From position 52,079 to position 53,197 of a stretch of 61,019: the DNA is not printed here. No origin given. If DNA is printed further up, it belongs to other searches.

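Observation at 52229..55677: Mycobacterial Sdh1-like (type F) succinate dehydrogenase in an archaeon, with candidate membrane Rieske ligands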

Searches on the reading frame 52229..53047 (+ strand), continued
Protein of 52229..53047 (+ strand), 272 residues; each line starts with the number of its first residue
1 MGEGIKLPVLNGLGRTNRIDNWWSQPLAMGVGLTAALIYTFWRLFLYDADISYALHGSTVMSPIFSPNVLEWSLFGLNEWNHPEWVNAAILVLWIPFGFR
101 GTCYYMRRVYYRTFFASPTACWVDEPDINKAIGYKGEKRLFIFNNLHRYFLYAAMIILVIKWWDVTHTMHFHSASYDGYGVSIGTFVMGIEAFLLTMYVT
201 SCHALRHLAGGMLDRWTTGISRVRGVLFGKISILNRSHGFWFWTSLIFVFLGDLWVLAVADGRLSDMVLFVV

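Call 62: fold_search(model_id=the predicted structure, library=pdb)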
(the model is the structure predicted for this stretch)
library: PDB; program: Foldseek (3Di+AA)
matches with E <= 10: 71; with E <= 0.001: 1
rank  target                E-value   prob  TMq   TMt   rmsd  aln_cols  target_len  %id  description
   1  7d6v_C                1.1e-13  1.00  0.78  0.80   3.9       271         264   33  Mycobacterium smegmatis Sdh1 in complex with UQ1 (released 2021-04-07)
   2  7kc4_B                1.9e+00  0.05  0.16  0.10  17.4       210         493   14  Human WLS in complex with WNT8A (released 2021-01-06)
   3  8qcm_A                2.1e+00  0.03  0.13  0.07  17.2       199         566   12  ABCG2 in complex with MZ82 and 5D3 Fab (released 2024-11-06)
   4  5ara_W                2.3e+00  0.09  0.21  0.24  13.4       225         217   12  Bovine mitochondrial ATP synthase state 1a (released 2015-10-14)
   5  7oj8_A                2.3e+00  0.06  0.14  0.08  13.9       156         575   15  ABCG2 E1S turnover-2 state (released 2021-07-21)
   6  8tzr_B                2.4e+00  0.04  0.16  0.10  16.7       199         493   14  Structure of human Wnt3a bound to WLS and CALR (released 2023-10-18)
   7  6o8c_B                2.5e+00  0.04  0.13  0.07  34.9       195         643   10  Crystal structure of STING CTT in complex with TBK1 (released 2019-05-22)
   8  8p7w_A                2.5e+00  0.03  0.14  0.09  18.4       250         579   10  Structure of 5D3-Fab and nanobody(Nb8)-bound ABCG2 (released 2023-08-30)
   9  6hco_A                2.5e+00  0.02  0.12  0.07  18.1       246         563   10  Cryo-EM structure of the ABCG2 E211Q mutant bound to estrone 3-sulfate and 5D3-Fab (released 2018-11-07)
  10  8wdf                  2.6e+00  0.06  0.17  0.17  19.9       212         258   11  Chemoreceptor PilJ from Pseudomonas aeruginosa PA14 (released 2024-07-24)
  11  6ytk_A                2.6e+00  0.02  0.11  0.11  13.6       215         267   12  Cryo-EM structure of a dimer of decameric human CALHM4 in the absence of Ca2+ (released 2020-05-13)
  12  7zjr                  3.1e+00  0.05  0.15  0.16  21.1       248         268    8  X-ray structure of the periplasmic region of PilJ from P. aeruginosa (released 2022-04-27)
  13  8f6k_A                3.1e+00  0.03  0.10  0.10  17.2       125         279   16  Cryo-EM structure of a Zinc-loaded H263A/D287A mutant of the YiiP-Fab complex (released 2023-02-08)
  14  4uxz_B                3.2e+00  0.07  0.14  0.26   9.5       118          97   10  Structure of delta7-DgkA-syn in 7.9 MAG to 2.18 angstrom resolution (released 2015-09-30)
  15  7fda_A                3.2e+00  0.03  0.12  0.07  19.4       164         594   12  CryoEM Structure of Reconstituted V-ATPase, state1 (released 2021-12-22)
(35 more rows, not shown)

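Call 63: list_cluster_members(proteins=[P0136, P0143, P0146, P0148, P0156, P0160, P0174, P0180, P0135, P0145])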
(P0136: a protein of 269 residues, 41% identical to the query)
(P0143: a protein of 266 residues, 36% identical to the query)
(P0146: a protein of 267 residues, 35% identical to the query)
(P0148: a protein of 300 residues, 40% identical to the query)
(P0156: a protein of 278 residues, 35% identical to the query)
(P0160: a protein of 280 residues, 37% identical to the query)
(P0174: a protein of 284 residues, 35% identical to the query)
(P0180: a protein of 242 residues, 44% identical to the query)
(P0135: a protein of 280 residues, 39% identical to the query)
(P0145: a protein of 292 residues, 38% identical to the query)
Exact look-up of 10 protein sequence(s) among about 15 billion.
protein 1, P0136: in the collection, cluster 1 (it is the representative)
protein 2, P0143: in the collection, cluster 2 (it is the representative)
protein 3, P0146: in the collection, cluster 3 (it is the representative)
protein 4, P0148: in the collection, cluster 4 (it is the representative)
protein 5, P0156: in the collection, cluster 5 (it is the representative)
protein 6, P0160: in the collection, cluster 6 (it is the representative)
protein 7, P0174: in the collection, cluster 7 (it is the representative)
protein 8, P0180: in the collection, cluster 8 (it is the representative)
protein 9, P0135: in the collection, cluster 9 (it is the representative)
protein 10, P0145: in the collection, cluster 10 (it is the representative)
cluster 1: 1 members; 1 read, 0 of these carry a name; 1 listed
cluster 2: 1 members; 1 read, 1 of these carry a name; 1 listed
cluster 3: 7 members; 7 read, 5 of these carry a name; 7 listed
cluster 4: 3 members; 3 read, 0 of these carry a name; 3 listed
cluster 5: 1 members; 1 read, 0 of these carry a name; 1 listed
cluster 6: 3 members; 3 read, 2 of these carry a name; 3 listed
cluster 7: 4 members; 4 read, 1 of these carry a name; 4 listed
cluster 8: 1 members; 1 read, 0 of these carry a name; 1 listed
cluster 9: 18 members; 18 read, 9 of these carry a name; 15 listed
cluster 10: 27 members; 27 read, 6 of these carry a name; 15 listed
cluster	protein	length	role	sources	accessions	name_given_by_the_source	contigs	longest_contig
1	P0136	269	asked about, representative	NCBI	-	-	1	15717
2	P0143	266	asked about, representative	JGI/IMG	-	hypothetical protein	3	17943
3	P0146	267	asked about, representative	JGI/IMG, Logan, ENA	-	hypothetical protein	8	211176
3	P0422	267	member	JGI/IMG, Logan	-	hypothetical protein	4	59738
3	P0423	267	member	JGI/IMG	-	hypothetical protein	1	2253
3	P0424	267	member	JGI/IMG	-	hypothetical protein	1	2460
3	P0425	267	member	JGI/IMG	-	hypothetical protein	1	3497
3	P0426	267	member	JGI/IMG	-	-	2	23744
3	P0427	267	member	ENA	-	-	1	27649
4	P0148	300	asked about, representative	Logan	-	-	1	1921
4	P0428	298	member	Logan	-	-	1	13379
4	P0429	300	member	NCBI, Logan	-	-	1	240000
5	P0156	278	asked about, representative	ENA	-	-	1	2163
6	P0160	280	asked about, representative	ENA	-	-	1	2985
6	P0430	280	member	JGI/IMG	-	hypothetical protein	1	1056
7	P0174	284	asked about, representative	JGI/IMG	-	hypothetical protein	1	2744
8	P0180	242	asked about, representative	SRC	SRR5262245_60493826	-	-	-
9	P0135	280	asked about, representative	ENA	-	-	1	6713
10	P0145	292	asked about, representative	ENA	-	-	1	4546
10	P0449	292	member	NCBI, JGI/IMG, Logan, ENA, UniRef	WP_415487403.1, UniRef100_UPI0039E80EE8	succinate dehydrogenase [Candidatus Hikarchaeum yamanae] | succinate dehydrogenase n=1 Tax=Candidatus Hikarchaeum yamanae TaxID=2675326 ...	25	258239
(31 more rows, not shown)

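Call 64: find_encoding_contigs(protein=P0449, flank=5000, max_places=1)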
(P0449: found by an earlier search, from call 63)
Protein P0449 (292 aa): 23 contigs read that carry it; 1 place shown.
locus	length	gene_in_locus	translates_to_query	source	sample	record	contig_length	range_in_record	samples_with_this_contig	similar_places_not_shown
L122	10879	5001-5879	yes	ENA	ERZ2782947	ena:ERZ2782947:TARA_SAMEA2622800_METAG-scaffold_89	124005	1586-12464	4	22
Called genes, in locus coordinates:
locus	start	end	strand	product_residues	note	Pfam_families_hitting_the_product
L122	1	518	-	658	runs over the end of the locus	PF02737:3HCDH_N, PF00725:3HCDH, PF00378:ECH_1, PF16113:ECH_2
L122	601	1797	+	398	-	PF02771:Acyl-CoA_dh_N, PF02770:Acyl-CoA_dh_M, PF00441:Acyl-CoA_dh_1, PF08028:Acyl-CoA_dh_2, PF22924:ACOX_C_alpha1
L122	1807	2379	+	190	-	PF00730:HhH-GPD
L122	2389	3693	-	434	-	PF02655:ATP-grasp_3 (weak), PF08443:RimK, PF02955:GSH-S_ATP, PF13975:gag-asp_proteas (faint)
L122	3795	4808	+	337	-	PF24827:AstE_AspA_cat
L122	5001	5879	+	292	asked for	-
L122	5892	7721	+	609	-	PF00890:FAD_binding_2, PF01266:DAO (weak), PF01946:Thi4 (faint), PF03486:HI0933_like (faint), PF07992:Pyr_redox_2 (faint), PF02910:Succ_DH_flav_C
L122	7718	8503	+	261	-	PF13085:Fer2_3, PF12838:Fer4_7 (faint), PF13183:Fer4_8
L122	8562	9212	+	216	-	PF01914:MarC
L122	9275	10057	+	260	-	PF00106:adh_short, PF08659:KR, PF23441:SDR, PF13561:adh_short_C2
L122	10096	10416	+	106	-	-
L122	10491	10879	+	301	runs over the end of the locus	PF00701:DHDPS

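Call 65: find_encoding_contigs(protein=P0146, flank=6000, max_places=1)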
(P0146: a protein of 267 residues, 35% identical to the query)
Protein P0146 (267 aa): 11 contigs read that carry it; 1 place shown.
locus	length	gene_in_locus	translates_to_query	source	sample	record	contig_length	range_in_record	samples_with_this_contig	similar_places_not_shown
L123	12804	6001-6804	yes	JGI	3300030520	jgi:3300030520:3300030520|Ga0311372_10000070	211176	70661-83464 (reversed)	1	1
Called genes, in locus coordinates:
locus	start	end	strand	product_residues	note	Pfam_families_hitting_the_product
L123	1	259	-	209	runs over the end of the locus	PF00440:TetR_N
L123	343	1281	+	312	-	-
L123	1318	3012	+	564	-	-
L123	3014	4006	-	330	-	PF03706:LPG_synthase_TM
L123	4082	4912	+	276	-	PF00106:adh_short, PF08659:KR, PF13561:adh_short_C2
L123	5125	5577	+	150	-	PF14534:DUF4440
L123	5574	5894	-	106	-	PF04248:NTP_transf_9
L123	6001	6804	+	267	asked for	-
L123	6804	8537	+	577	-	PF00890:FAD_binding_2, PF03486:HI0933_like (faint), PF07992:Pyr_redox_2 (weak), PF02910:Succ_DH_flav_C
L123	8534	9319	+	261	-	PF13085:Fer2_3, PF13183:Fer4_8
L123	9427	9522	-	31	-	-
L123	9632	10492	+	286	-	PF00749:tRNA-synt_1c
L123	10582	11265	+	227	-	PF01027:Bax1-I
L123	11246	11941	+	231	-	-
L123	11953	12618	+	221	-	PF00582:Usp (faint)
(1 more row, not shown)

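Call 66: find_encoding_contigs(protein=P0429, flank=6000, max_places=1)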
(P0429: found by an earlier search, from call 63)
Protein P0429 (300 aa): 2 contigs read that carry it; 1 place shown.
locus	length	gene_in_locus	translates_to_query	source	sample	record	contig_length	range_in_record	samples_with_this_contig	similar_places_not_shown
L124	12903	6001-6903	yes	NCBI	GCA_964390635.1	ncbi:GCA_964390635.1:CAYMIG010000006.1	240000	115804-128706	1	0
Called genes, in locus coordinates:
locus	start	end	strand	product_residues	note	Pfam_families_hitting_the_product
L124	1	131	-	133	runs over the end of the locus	PF01386:Ribosomal_L25p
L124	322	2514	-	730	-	PF00501:AMP-binding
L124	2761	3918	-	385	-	-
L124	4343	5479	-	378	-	PF01935:DUF87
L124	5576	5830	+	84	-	PF16798:DUF5069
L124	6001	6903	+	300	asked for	-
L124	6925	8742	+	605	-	PF00890:FAD_binding_2, PF01266:DAO (weak), PF03486:HI0933_like (faint), PF07992:Pyr_redox_2 (faint), PF02910:Succ_DH_flav_C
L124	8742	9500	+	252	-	PF13085:Fer2_3, PF13183:Fer4_8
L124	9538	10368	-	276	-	PF00990:GGDEF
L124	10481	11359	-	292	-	-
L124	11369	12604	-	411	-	PF00962:A_deaminase, PF19326:AMP_deaminase (weak)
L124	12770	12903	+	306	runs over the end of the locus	PF00485:PRK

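Call 92: search_solved_structures(query=A2, max_evalue=1)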
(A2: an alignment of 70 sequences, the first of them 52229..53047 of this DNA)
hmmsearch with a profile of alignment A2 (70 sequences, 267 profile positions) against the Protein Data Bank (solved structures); distinct sequences matched with E-value up to 1: 1.
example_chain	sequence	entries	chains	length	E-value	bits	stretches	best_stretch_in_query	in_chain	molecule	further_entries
7d6v_C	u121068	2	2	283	1.4e-88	299.9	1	10-265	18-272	Succinate dehydrogenase (Membrane anchor subunit)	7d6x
